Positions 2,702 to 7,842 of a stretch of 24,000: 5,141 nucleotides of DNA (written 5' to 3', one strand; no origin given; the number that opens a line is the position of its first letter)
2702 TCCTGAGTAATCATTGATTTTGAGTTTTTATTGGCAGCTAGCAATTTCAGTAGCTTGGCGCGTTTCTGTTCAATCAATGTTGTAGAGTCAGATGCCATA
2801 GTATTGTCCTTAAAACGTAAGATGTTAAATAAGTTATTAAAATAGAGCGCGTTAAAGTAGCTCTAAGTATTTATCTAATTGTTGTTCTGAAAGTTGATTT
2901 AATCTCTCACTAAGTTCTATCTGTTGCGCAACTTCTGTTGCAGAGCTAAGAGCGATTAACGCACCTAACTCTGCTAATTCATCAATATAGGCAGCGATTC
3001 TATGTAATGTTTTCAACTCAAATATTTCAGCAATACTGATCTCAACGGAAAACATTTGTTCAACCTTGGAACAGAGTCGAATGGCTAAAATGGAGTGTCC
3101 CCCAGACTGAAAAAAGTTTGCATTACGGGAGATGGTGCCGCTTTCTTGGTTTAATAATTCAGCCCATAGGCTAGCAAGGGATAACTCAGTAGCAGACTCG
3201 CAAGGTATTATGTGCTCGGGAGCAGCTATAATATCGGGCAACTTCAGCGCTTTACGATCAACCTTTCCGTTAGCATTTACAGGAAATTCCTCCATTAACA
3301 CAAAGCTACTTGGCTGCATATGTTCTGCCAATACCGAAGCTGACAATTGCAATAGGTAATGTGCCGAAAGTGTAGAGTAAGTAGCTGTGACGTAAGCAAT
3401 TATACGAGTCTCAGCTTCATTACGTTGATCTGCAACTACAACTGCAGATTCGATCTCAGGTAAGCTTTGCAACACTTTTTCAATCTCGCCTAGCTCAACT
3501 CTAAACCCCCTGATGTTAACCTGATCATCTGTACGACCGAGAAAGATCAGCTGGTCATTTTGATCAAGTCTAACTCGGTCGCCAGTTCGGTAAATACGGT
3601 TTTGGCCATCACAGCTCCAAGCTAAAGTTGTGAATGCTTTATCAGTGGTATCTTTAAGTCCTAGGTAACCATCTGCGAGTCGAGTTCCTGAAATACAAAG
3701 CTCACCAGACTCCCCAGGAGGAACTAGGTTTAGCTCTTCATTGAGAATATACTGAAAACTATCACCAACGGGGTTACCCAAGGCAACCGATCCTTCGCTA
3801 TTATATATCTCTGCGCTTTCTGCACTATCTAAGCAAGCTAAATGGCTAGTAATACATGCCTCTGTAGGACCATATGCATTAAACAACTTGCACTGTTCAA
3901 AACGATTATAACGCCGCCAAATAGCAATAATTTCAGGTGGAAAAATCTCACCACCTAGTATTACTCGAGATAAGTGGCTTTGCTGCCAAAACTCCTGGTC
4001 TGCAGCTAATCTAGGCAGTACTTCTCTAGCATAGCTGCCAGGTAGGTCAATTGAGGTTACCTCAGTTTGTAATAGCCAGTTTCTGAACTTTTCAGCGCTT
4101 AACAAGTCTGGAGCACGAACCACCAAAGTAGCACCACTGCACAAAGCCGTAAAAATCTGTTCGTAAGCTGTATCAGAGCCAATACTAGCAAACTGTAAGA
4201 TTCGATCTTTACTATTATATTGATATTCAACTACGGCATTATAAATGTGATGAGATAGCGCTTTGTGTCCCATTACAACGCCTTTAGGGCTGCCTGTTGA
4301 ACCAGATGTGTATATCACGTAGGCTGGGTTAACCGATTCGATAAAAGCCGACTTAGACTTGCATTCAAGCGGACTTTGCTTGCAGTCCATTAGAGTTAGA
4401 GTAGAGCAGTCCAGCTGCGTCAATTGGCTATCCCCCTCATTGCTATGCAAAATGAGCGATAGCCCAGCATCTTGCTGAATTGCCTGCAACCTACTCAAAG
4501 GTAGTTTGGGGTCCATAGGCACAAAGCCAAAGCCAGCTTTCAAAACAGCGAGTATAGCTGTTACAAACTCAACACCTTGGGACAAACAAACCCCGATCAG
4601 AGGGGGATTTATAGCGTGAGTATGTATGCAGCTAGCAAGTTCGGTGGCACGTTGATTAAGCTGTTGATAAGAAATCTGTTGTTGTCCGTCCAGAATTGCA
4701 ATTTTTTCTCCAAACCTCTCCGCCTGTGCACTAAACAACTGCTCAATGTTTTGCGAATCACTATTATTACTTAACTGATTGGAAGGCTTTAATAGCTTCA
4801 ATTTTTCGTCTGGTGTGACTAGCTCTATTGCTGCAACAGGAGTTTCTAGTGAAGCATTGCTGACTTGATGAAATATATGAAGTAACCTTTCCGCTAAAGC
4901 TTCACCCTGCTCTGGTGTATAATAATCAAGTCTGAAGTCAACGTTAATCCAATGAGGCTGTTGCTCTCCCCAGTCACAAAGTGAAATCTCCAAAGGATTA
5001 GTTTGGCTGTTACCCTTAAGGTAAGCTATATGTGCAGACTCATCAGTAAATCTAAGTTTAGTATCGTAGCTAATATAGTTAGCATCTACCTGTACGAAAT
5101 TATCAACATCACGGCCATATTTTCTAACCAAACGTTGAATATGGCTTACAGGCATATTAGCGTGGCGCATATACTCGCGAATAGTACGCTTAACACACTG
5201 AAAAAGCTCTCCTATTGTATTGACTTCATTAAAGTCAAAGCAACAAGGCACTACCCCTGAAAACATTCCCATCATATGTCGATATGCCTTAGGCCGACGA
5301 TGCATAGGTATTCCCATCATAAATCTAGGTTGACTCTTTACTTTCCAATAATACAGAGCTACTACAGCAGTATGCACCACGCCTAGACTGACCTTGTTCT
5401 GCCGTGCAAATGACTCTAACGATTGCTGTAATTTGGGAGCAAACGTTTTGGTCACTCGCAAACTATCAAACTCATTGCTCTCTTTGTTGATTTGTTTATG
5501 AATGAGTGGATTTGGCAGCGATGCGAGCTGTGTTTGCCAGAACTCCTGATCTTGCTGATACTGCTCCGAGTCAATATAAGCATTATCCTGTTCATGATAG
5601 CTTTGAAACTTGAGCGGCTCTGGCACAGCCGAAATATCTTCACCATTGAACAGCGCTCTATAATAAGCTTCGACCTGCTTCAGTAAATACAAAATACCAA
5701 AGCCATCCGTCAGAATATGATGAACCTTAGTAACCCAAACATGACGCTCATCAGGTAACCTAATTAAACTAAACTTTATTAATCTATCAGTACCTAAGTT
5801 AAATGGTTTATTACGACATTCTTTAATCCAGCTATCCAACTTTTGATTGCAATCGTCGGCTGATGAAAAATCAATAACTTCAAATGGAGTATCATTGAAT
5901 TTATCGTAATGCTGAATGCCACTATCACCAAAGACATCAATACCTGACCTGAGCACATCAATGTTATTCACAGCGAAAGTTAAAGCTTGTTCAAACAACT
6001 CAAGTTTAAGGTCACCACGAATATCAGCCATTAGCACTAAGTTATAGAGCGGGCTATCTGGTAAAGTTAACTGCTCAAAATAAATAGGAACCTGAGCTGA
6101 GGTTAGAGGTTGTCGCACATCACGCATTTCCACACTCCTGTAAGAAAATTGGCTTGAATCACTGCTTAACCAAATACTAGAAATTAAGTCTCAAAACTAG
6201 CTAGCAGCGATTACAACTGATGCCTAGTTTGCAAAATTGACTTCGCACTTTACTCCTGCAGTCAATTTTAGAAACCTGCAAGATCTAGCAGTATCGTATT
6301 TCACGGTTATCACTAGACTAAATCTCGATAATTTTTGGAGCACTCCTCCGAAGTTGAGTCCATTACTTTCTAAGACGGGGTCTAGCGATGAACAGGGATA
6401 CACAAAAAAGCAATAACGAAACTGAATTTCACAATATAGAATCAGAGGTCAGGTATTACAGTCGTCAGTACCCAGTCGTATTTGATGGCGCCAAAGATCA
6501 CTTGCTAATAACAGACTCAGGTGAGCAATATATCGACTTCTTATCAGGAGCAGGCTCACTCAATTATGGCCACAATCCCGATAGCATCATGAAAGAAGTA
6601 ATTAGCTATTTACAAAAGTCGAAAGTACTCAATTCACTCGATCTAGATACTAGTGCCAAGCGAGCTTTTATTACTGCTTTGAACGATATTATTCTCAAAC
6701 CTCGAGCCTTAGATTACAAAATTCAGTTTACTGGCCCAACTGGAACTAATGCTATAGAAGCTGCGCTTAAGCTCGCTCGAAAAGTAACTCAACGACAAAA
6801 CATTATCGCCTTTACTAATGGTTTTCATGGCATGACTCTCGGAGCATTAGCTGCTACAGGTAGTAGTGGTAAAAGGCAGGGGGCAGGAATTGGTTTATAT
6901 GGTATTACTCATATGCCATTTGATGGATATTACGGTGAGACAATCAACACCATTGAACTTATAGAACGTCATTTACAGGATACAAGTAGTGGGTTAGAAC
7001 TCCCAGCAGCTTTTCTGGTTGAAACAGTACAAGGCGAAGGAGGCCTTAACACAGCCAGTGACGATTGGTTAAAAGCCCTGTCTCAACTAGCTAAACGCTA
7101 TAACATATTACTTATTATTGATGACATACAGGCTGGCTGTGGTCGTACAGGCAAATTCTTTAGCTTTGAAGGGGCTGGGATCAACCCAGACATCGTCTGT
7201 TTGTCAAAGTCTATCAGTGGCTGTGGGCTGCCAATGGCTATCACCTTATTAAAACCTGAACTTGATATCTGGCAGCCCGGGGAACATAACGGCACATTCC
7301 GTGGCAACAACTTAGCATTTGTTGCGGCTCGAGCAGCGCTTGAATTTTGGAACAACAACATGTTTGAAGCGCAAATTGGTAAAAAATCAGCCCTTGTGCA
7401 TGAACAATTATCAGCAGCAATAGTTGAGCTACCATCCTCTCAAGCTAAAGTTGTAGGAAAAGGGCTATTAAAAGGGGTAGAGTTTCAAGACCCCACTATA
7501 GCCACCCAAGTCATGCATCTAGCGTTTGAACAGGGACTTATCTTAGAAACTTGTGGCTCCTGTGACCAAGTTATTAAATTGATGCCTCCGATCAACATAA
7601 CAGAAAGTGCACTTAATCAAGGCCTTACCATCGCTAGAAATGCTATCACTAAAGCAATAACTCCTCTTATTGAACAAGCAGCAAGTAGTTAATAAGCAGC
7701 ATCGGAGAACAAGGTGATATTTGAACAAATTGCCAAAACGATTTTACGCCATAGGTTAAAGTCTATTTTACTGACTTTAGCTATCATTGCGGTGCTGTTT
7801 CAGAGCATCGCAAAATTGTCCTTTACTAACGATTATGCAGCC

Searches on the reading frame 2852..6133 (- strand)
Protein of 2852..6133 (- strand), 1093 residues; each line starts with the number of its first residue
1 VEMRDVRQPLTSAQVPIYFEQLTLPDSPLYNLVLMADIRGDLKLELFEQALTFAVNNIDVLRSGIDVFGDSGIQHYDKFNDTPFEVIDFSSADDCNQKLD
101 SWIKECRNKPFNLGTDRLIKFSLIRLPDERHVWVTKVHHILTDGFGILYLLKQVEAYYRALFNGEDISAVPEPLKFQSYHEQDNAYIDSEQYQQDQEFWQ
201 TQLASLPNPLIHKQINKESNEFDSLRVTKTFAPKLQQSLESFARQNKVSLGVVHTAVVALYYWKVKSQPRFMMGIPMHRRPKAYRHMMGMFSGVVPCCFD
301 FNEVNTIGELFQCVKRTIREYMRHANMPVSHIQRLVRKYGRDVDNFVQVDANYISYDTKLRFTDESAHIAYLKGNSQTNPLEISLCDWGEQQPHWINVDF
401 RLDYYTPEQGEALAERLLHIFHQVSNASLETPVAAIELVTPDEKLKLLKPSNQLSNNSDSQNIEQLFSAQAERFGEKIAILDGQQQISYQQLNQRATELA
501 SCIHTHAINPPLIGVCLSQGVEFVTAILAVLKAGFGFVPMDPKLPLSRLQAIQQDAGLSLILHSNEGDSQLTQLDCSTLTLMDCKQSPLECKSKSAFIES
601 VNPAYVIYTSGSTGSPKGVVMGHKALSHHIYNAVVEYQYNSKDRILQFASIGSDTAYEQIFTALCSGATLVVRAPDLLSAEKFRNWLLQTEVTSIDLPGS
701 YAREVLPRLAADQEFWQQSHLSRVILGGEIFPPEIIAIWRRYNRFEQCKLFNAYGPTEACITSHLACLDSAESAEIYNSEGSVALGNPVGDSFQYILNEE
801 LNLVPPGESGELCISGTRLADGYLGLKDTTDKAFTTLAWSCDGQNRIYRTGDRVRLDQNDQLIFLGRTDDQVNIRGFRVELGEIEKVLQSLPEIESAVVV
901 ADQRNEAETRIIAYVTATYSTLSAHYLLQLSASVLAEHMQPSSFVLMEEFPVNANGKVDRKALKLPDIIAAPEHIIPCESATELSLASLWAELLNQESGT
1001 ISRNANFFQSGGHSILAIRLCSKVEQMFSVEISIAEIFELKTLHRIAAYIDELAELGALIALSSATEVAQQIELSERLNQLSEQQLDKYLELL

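Call 3: search_protein_families(library=pfam, proteins=[window:2852-6133:-])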
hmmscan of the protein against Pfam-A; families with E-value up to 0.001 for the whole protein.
window:2852-6133:- (1093 aa): 4 families
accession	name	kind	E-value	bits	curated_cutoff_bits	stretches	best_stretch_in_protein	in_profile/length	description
PF00501.34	AMP-binding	-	6.2e-61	206.7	29.9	1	467-824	1-384/384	AMP-binding enzyme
PF00668.25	Condensation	-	2.8e-59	201.5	30.6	1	8-448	5-456/456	Condensation domain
PF00550.31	PP-binding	-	6.1e-14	52.5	20.8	1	986-1050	3-67/67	Phosphopantetheine attachment site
PF13193.12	AMP-binding_C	-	4.6e-08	34.3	24.5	1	883-957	1-76/76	AMP-binding enzyme C-terminal domain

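Call 29: find_homologous_proteins(query=window:2852-6127:-, max_evalue=1e-50)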
Query window:2852-6127:- (1091 aa): 64 proteins with E <= 1e-50 among 8000 candidates.
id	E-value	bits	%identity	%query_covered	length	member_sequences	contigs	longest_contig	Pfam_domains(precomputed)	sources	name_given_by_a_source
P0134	0.0e+0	2490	100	100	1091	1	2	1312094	PF00668.26,PF00550.32,PF00501.35,PF13193.13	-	-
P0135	0.0e+0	1895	76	100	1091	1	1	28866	PF00668.26,PF00550.32,PF00501.35,PF13193.13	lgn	-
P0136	8.1e-181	622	29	97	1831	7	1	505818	PF00668.26,PF00550.32,PF00501.35,PF13193.13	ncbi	-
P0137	8.4e-146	506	27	98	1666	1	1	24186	PF00668.26,PF00550.32,PF00501.35,PF13193.13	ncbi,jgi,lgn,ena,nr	ncbi:MAG: amino acid adenylation domain-containing protein [Streptosporangiaceae bacterium]|nr:amino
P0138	1.2e-131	459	27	100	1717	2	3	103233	PF00668.26,PF00550.32,PF00501.35,PF13193.13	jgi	jgi:amino acid adenylation domain-containing protein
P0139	1.1e-129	452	26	89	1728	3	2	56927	PF00668.26,PF00550.32,PF18563.7,PF00501.35,PF13193.13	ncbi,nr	ncbi:MAG: amino acid adenylation domain-containing protein [Chlorobium sp.]|nr:MAG: amino acid adeny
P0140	5.9e-127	443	26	95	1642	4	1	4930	PF00668.26,PF00550.32,PF00501.35,PF13193.13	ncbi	ncbi:Amino acid adenylation, partial [Pseudomonas syringae pv. aceris]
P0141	1.5e-125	439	31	55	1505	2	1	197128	PF00668.26,PF00550.32,PF00501.35,PF13193.13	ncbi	ncbi:non-ribosomal peptide synthetase, partial [Pseudomonas syringae]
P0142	3.1e-114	401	28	55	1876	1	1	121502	PF00668.26,PF00550.32,PF00501.35,PF13193.13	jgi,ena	-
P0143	5.3e-113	397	28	96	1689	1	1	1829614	PF00668.26,PF00550.32,PF12697.14,PF05050.20,PF00501.35,PF13193.13,PF00975.27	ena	-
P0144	9.0e-113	396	27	98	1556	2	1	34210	PF00668.26,PF00550.32,PF00501.35,PF13193.13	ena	-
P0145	5.7e-110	387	34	55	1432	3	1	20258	PF00668.26,PF00550.32,PF00501.35,PF13193.13,PF00975.27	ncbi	ncbi:MAG: amino acid adenylation domain-containing protein [Cyanobacteria bacterium P01_F01_bin.116]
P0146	1.2e-108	383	26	96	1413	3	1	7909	PF00668.26,PF00550.32,PF18563.7,PF00501.35,PF13193.13,PF00975.27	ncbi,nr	ncbi:MAG: amino acid adenylation domain-containing protein [Moorea sp. SIO4A3]|nr:amino acid adenyla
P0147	4.1e-107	378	26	96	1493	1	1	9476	PF00668.26,PF00550.32,PF00501.35,PF13193.13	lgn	-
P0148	9.5e-105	370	26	98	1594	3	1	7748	PF00668.26,PF00550.32,PF18563.7,PF00501.35,PF13193.13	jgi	jgi:amino acid adenylation domain-containing protein/non-ribosomal peptide synthase protein (TIGR017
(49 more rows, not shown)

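Call 30: find_encoding_contigs(protein=P0135, flank=10000, max_places=4)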
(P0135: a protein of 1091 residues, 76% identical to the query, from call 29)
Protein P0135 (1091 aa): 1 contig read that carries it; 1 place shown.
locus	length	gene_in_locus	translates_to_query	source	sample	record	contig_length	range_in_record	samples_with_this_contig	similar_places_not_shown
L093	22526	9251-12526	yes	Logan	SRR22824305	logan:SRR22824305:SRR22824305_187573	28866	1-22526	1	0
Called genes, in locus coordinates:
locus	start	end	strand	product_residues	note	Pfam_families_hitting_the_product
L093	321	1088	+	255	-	PF00975:Thioesterase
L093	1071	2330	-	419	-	-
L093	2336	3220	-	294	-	PF13621:Cupin_8, PF08007:JmjC_2, PF02373:JmjC (weak)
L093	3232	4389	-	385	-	PF05977:MFS_3, PF07690:MFS_1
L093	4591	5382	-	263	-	PF07044:DUF1329 (faint), PF17131:TP_0789-like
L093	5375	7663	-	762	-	PF03176:MMPL, PF00873:ACR_tran, PF02355:SecD_SecF_C (weak), PF03176:MMPL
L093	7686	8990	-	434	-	PF00202:Aminotran_3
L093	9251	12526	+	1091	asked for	PF00668:Condensation, PF00501:AMP-binding, PF13193:AMP-binding_C (weak), PF00550:PP-binding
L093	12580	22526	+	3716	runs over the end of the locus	PF00668:Condensation, PF00501:AMP-binding, PF00550:PP-binding, PF00668:Condensation, PF00501:AMP-binding, PF00550:PP-binding, PF00668:Condensation, PF00501:AMP-binding, +3 more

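Call 36: find_related_loci(query=A3, collection=metagenome_contigs, flank=6000)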
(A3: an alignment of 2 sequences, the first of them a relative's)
Query A3 (1091 aa) in metagenome_contigs; peptide patterns used: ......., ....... (x = any residue, [..] = any of these).
133 stretches matched a pattern, but none encodes a relative of the query by tblastn (E <= 1e-3).

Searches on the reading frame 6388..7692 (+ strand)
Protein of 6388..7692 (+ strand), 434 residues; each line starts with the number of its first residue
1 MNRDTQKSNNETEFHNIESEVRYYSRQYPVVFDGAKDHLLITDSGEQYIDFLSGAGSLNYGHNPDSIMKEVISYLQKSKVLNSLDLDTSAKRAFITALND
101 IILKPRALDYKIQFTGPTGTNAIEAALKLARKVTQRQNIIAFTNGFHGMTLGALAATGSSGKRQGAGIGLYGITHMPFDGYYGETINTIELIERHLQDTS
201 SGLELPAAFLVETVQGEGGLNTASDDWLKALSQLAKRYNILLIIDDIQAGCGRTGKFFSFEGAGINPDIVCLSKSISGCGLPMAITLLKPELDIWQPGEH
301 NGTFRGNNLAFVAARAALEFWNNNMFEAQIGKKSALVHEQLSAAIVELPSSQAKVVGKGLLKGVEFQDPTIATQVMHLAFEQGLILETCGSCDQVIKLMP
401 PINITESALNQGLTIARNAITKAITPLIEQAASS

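Call 3: search_protein_families(library=pfam, proteins=[window:6388-7692:+])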
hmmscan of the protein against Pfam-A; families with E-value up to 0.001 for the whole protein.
window:6388-7692:+ (434 aa): 1 family
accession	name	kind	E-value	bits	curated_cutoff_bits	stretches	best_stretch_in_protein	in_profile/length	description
PF00202.27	Aminotran_3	-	2.4e-77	260.8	30.5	1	28-419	9-402/403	Aminotransferase class-III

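Call 12: find_related_loci(query=window:6388-7692:+, collection=genome_contigs, flank=3000)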
Query window:6388-7692:+ (434 aa) in genome_contigs; peptide patterns used: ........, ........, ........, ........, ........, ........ (x = any residue, [..] = any of these).
581 stretches matched a pattern (row limit reached: there are more); 564 encode a relative of the query (tblastn E <= 1e-3); the best 80 are kept; 80 distinct loci.
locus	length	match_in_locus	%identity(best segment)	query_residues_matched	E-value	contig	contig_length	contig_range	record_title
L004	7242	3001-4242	55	13-425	3e-154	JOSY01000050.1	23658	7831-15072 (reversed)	Marine Group I thaumarchaeote SCGC AAA799-D11 AAA799D11_99, whole genome shotgun sequence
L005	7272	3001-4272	53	3-425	2e-153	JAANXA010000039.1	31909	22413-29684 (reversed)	MAG: Nitrosopumilus sp. isolate SuakinDeep_MAG45_8 MAG458_39, whole genome shotgun sequence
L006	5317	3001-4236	55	9-420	5e-153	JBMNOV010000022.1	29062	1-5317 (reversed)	MAG: Syntrophomonadaceae bacterium isolate SBF912SR1HQ0055 scaffold_4693_c1, whole genome shotgun sequence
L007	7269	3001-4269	53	1-422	7e-152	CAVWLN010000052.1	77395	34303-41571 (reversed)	MAG: uncultured Paenibacillaceae bacterium isolate MFD08669.bin.2.63 genome assembly, contig: contig_89118, whole genome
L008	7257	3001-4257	52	14-432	8e-152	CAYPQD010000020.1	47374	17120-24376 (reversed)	MAG TPA_asm: uncultured Hyphomonadaceae bacterium isolate SRP141376_co3_168 genome assembly, contig: NODE_1815_length_47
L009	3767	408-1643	53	9-420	1e-156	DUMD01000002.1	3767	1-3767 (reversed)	MAG TPA_asm: Clostridia bacterium isolate AS04akNAM_38 555_AS04, whole genome shotgun sequence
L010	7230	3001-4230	54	14-422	2e-151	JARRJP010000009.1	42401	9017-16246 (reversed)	MAG: Reinekea sp. isolate Spart_023_MAG scaffold_9, whole genome shotgun sequence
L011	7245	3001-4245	54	6-420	6e-151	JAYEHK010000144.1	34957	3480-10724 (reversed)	MAG: Bacillota bacterium isolate MAG220 MAG220_144, whole genome shotgun sequence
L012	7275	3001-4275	52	9-432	8e-151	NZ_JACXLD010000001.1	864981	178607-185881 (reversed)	Spongiibacter pelagi strain KMU-158 contig1, whole genome shotgun sequence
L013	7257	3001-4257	56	18-432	9e-151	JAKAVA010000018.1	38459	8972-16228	MAG: Planctomycetota bacterium isolate YP3.bin66 NODE_1293_length_38459_cov_5.01075, whole genome shotgun sequence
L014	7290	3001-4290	51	5-433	3e-150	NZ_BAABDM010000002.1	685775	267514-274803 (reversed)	Zhongshania borealis strain JCM 17304 sequence02, whole genome shotgun sequence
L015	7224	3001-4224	54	14-420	2e-149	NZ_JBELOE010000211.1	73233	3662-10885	Catenovulum sediminis strain D2 k141_74, whole genome shotgun sequence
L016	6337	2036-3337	50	1-433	3e-149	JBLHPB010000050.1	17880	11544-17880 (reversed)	MAG: Zhongshania sp. isolate 3300055726_107 Ga0535650_0004531, whole genome shotgun sequence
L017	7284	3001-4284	52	3-432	4e-149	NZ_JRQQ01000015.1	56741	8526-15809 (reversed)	Croceicoccus estronivorus strain MH-B5 contig15, whole genome shotgun sequence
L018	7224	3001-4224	55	14-420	9e-149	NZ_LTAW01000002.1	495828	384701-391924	Marinomonas atlantica strain Cmf 18.22 NODE_2, whole genome shotgun sequence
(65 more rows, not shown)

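Call 56: search_protein_families(library=ncbifam, proteins=[window:6388-7692:+], max_evalue=0.00001)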
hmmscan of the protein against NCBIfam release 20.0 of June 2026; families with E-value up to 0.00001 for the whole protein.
window:6388-7692:+ (434 aa): 69 families (the best 25 are shown)
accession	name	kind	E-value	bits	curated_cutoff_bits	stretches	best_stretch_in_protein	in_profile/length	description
NF006733.0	PRK09264.1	subfamily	2.7e-189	629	438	1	11-425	4-419/425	diaminobutyrate--2-oxoglutarate transaminase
TIGR02407.1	ectoine_ectB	equivalog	1.6e-185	616.6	552.2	1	14-421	3-411/412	diaminobutyrate--2-oxoglutarate transaminase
TIGR00709.1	dat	subfamily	4e-133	444.2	401.6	1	12-424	5-437/442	diaminobutyrate--2-oxoglutarate transaminase family protein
NF005393.0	PRK06938.1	subfamily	1.2e-96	323.9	671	1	15-424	36-466/469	diaminobutyrate--2-oxoglutarate transaminase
NF005386.0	PRK06931.1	equivalog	2.4e-95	319.9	753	1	13-426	25-458/461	diaminobutyrate--2-oxoglutarate transaminase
NF004426.0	PRK05769.1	equivalog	3.2e-79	266.8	552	1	22-422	30-439/441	acetyl ornithine aminotransferase family protein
NF002797.0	PRK02936.1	equivalog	4.1e-73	246.3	496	1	26-423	9-380/385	acetylornithine transaminase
TIGR00707.1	argD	subfamily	7.6e-73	245.5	410.05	1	22-420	4-380/381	acetylornithine/succinylornithine family transaminase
NF005993.0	PRK08117.1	subfamily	5.9e-67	226.1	574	1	37-423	34-430/433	aspartate aminotransferase family protein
NF003273.0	PRK04260.1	equivalog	3.9e-63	213.3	616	1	29-418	12-373/376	acetylornithine transaminase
NF053554.1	prodigi_MAP_PigE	equivalog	7.7e-63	213.1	850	1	26-369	398-730/837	prodigiosin MAP biosynthesis aminotransferase PigE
NF002325.0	PRK01278.1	subfamily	3.1e-62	210.5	372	1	24-422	10-388/395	acetylornithine transaminase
NF002874.0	PRK03244.1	equivalog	4.9e-62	210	457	1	36-422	33-394/399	acetylornithine transaminase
NF049976.1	AmadipTransam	equivalog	4.7e-60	203.6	650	1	29-421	15-413/416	2-aminoadipate transaminase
NF008570.0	PRK11522.1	equivalog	1.2e-57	195.5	612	1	39-422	80-456/464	putrescine aminotransferase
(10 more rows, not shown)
